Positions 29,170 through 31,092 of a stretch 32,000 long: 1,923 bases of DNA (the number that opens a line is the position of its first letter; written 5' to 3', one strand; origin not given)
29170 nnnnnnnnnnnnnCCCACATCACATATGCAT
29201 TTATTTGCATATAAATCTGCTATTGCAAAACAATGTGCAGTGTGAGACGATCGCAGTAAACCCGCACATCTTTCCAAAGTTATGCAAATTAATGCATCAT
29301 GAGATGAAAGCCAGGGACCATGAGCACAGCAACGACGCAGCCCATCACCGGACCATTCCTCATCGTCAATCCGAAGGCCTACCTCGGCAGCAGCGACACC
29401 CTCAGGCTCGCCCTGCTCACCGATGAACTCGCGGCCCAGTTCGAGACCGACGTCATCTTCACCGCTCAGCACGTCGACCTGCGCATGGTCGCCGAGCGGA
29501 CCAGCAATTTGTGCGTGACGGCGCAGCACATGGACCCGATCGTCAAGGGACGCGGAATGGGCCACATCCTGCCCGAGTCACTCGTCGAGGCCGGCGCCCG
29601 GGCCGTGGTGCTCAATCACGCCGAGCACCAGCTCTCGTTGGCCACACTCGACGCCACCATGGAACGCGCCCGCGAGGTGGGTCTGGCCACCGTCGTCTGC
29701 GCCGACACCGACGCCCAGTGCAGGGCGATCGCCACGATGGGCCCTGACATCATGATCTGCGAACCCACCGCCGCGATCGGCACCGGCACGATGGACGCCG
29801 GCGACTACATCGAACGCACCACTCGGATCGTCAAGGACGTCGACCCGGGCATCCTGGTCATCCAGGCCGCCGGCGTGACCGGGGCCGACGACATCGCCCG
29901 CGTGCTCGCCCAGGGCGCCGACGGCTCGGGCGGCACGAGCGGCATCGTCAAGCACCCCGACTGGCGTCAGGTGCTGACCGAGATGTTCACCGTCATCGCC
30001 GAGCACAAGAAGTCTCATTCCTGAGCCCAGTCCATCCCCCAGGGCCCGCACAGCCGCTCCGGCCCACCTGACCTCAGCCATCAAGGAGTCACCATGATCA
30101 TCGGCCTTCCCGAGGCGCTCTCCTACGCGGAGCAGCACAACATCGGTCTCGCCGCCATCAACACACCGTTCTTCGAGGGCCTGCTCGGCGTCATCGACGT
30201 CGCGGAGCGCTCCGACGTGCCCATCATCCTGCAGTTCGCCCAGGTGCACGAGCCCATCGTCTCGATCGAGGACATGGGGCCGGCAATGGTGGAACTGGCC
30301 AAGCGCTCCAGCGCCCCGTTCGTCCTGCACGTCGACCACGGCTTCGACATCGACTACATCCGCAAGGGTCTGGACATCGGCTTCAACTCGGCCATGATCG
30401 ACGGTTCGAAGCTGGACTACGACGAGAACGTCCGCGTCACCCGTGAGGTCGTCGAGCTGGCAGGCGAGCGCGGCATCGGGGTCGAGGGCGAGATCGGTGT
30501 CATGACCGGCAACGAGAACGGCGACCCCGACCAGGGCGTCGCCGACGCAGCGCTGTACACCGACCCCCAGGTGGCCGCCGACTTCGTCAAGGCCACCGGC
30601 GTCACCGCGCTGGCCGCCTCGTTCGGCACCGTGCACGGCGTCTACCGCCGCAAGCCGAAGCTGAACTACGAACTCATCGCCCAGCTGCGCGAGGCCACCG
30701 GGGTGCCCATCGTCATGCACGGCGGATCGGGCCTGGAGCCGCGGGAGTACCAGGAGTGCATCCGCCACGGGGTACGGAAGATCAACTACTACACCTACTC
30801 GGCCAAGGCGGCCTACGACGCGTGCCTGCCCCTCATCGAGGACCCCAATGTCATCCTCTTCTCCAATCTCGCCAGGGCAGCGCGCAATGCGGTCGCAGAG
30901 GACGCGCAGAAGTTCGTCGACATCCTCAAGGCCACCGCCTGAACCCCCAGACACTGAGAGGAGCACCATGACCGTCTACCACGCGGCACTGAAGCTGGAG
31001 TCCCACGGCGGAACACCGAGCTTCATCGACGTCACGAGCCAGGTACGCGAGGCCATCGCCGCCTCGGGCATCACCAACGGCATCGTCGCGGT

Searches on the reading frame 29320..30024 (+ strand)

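Call 20: search_protein_families(library=pfam, proteins=[window:29320-30024:+], max_evalue=0.01)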
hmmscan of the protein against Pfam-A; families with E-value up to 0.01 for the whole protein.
window:29320-30024:+ (234 aa): 2 families
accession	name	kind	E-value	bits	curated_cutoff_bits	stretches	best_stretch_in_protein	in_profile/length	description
PF00121.24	TIM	-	1.9e-18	67.3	20.1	1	12-203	1-226/245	Triosephosphate isomerase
PF03060.21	NMO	-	0.0071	16.2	28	1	114-202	129-218/331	Nitronate monooxygenase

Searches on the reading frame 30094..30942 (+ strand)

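Call 20: search_protein_families(library=pfam, proteins=[window:30094-30942:+], max_evalue=0.01)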
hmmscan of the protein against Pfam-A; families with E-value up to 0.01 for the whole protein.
window:30094-30942:+ (282 aa): 1 family
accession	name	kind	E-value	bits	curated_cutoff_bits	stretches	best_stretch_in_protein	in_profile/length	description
PF01116.26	F_bP_aldolase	-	9.4e-75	252.1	25.5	1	7-280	5-274/277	Fructose-bisphosphate aldolase class-II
